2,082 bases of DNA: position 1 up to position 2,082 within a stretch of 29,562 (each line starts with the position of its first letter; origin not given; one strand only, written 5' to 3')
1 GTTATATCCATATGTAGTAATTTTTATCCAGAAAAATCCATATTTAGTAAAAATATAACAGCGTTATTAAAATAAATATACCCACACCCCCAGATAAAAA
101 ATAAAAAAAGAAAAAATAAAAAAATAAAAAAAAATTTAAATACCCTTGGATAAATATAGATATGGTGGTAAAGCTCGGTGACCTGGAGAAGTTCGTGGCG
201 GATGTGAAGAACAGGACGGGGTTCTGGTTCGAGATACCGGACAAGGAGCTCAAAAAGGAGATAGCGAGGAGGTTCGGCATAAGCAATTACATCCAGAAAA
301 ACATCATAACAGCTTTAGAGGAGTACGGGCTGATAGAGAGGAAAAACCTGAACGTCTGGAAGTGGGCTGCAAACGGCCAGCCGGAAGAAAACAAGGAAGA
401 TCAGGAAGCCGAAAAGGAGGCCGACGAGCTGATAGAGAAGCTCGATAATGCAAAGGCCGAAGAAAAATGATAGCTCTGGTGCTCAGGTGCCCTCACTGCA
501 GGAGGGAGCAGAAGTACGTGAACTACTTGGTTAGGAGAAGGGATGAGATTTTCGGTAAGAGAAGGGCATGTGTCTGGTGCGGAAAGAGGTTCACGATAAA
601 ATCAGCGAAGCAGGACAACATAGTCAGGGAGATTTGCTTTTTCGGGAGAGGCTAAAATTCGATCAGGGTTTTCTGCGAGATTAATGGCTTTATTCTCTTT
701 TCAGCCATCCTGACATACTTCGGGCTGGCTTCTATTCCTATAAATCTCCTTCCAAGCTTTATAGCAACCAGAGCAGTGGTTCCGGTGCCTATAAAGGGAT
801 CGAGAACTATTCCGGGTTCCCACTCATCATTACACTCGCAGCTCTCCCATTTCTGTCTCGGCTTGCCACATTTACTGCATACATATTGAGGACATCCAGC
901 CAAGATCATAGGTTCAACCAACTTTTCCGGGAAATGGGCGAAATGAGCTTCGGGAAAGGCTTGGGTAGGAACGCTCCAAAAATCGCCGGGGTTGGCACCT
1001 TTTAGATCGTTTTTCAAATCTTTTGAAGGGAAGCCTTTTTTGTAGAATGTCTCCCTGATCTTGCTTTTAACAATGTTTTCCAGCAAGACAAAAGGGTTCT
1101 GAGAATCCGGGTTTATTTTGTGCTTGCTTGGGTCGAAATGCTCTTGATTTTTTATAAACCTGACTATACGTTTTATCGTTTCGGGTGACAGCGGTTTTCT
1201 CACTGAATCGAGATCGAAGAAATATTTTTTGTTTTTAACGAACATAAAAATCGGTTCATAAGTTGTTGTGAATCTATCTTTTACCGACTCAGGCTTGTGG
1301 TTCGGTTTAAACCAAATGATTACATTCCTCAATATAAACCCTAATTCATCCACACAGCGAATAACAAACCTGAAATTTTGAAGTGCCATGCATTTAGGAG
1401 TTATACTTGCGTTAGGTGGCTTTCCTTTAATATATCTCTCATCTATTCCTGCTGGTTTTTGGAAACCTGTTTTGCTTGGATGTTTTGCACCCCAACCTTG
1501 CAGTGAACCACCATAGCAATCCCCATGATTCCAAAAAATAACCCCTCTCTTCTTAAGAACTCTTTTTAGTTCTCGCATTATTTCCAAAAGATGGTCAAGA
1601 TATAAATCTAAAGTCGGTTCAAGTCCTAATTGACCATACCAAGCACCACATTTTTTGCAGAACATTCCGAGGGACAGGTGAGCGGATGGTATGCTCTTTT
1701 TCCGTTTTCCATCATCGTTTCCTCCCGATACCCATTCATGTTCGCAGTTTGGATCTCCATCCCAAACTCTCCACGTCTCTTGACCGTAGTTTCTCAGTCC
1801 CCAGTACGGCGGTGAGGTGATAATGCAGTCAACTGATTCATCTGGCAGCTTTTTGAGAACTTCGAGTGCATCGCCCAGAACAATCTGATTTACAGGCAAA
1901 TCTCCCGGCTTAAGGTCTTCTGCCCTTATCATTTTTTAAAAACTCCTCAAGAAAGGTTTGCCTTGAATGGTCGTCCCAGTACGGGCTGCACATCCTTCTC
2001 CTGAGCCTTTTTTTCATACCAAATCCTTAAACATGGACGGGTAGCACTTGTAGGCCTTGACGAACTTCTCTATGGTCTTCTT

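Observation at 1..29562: Candidate new archaeal virus lineage: two SJR-like capsid genes but no packaging ATPase, polymerase or integrase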

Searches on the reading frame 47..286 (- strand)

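Call 40: search_protein_families(library=pfam, alignment_id=A3, max_evalue=0.01)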
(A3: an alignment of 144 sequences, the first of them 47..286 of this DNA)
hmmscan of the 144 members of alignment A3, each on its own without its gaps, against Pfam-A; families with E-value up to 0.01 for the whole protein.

A. member 1, window:47-286:- (80 aa): 0 families

B. families by the number of members that match (of 144 scanned): 43 families (the first 25 are shown)
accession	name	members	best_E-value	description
PF07705.17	CARDB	2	0.00023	CARDB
PF01555.25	N6_N4_Mtase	1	2.9e-45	DNA methylase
PF05048.19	NosD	1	1.2e-27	Periplasmic copper-binding protein (NosD)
PF00535.33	Glycos_transf_2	1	3.6e-21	Glycosyl transferase family 2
PF13229.12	Beta_helix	1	8.4e-18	Right handed beta helix region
PF01870.24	Hjc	1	4.6e-15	Archaeal holliday junction resolvase (hjc)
PF13620.12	CarboxypepD_reg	1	5e-14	Carboxypeptidase regulatory-like domain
PF13641.12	Glyco_tranf_2_3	1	1e-10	Glycosyltransferase like family 2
PF00075.30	RNase_H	1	2.4e-10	RNase H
PF13715.12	CarbopepD_reg_2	1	5.1e-10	CarboxypepD_reg-like domain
PF13456.12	RVT_3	1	8.5e-06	Reverse transcriptase-like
PF13384.12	HTH_23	1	2.6e-05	Homeodomain-like domain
PF12708.12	Pect-lyase_RHGA_epim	1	3e-05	Rhamnogalacturonase A/epimerase, pectate lyase-like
PF08241.18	Methyltransf_11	1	4.3e-05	Methyltransferase domain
PF13506.12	Glyco_transf_21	1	9.7e-05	Glycosyl transferase family 21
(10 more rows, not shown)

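Call 87: search_protein_families(library=phrogs, alignment_id=A3, max_evalue=0.001)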
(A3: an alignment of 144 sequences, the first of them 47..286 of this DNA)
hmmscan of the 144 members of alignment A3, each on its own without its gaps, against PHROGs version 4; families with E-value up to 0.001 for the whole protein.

A. member 1, window:47-286:- (80 aa): 0 families

B. families by the number of members that match (of 144 scanned): 32 families (the first 25 are shown)
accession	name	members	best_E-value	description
phrog_67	-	1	6.2e-61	DNA methyltransferase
phrog_20754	-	1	5.6e-45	protease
phrog_12517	-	1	3.4e-14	-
phrog_498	-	1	7.2e-14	DNA methyltransferase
phrog_3008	-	1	4.6e-13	DNA methyltransferase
phrog_531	-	1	3.2e-11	Rnase H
phrog_6025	-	1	1.2e-10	DNA methyltransferase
phrog_6591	-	1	2.7e-10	Holliday junction resolvase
phrog_7458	-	1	7e-10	tail spike protein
phrog_18293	-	1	7e-09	methyltransferase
phrog_8769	-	1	7.8e-08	methyltransferase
phrog_18146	-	1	6.7e-07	DNA methyltransferase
phrog_2234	-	1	6.8e-07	tail spike protein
phrog_841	-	1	3.3e-06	GtrB-like O-antigen conversion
phrog_23148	-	1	5.3e-06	-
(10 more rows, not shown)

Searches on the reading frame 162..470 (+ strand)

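Call 129: search_protein_families(library=phrogs, proteins=[window:162-470:+], max_evalue=0.01)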
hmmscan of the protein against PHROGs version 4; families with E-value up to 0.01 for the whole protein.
window:162-470:+ (102 aa): 1 family
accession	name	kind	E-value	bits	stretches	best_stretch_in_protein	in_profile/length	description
phrog_428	-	DNA, RNA and nucleotide metabolism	0.0033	17.6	1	32-81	131-186/455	replication initiation protein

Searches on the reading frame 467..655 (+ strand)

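Call 129: search_protein_families(library=phrogs, proteins=[window:467-655:+], max_evalue=0.01)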
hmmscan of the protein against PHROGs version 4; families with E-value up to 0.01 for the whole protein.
window:467-655:+ (62 aa): 3 families
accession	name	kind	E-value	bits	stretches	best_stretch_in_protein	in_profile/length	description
phrog_16376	-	unknown function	0.00043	21.3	1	7-46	16-49/56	-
phrog_10675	-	unknown function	0.00092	20.4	1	6-50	6-49/98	-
phrog_6504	-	unknown function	0.0032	18.6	1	7-45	9-47/61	-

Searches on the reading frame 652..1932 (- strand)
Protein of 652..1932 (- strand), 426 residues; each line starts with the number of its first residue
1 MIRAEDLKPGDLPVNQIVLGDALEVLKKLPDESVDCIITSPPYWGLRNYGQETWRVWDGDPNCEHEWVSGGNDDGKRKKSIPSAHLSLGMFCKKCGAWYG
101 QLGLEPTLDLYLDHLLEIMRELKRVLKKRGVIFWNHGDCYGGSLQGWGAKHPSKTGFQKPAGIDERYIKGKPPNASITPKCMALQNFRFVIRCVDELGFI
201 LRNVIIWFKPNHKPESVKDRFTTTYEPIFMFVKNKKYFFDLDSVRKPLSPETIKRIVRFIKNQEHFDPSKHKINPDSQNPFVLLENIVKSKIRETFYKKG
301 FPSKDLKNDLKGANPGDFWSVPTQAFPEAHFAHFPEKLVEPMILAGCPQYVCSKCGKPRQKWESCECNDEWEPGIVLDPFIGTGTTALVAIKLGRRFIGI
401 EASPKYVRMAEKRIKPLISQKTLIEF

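Call 11: search_protein_families(library=pfam, proteins=[window:652-1932:-], max_evalue=0.1)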
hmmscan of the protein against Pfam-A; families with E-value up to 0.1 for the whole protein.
window:652-1932:- (426 aa): 6 families
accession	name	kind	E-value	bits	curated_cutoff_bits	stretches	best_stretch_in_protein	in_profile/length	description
PF01555.25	N6_N4_Mtase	-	2.9e-45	155.4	26.7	1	34-412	1-221/221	DNA methylase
PF08241.18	Methyltransf_11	-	4.3e-05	24.5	21.2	0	381-416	5-40/95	Methyltransferase domain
PF13649.12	Methyltransf_25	-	0.0019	19.3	27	0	376-415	1-42/97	Methyltransferase domain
PF09445.16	Methyltransf_15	-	0.0052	16.8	22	0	17-52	53-90/165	RNA cap guanine-N2 methyltransferase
PF13847.12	Methyltransf_31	-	0.022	14.9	27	0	376-415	7-49/145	Methyltransferase domain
PF01170.24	UPF0020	-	0.045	13.9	22.3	0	27-43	113-131/197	RMKL-like, methyltransferase domain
